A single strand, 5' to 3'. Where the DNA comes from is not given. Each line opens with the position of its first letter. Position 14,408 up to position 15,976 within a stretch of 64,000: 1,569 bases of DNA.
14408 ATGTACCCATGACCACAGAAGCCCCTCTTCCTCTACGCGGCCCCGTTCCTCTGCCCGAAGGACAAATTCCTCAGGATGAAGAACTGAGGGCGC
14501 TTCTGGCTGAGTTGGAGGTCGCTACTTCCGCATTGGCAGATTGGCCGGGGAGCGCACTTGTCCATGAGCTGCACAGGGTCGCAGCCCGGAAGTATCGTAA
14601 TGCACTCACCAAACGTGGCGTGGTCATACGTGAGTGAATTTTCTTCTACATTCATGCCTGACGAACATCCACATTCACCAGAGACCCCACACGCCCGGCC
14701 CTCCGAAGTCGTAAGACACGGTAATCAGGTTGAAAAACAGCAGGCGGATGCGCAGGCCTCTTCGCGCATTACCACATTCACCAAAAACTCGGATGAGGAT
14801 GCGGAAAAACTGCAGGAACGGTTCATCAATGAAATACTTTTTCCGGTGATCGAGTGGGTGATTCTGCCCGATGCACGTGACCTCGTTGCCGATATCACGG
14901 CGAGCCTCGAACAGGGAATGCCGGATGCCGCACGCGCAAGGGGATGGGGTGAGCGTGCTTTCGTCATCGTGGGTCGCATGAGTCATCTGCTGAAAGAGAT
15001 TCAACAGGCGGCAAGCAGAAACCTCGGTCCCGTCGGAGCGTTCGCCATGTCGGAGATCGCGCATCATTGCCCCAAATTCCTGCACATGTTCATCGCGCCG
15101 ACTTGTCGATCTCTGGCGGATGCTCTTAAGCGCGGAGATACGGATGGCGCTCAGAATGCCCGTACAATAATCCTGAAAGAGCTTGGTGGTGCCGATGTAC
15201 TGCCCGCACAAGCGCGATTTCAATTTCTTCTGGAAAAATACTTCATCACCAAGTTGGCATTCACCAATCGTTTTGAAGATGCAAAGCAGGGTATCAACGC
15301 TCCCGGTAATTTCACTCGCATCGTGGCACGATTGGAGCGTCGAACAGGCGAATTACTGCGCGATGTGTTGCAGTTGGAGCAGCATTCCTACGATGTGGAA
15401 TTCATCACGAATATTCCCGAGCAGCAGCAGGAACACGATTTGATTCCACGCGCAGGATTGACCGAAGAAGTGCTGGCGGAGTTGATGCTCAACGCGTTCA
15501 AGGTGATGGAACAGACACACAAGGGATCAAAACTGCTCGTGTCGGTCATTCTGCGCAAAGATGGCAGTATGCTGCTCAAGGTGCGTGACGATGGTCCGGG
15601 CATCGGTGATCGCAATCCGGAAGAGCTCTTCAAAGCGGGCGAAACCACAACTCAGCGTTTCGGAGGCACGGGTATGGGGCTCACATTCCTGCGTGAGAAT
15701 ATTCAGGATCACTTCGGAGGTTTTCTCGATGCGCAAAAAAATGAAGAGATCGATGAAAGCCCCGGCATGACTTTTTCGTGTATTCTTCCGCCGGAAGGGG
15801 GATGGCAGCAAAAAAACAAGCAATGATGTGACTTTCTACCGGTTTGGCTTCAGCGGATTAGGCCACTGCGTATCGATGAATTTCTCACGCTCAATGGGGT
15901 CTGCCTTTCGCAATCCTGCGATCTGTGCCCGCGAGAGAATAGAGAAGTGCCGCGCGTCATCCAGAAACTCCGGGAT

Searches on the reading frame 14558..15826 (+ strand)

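Call 18: search_protein_families(library=pfam, proteins=[window:14558-15826:+], max_evalue=0.001)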
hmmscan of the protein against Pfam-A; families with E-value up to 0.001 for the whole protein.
window:14558-15826:+ (422 aa): 1 family
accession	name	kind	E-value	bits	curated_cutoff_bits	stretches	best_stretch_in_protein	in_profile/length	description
PF02518.31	HATPase_c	-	9.7e-13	49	26.4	1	303-412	7-109/111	Histidine kinase-, DNA gyrase B-, and HSP90-like ATPase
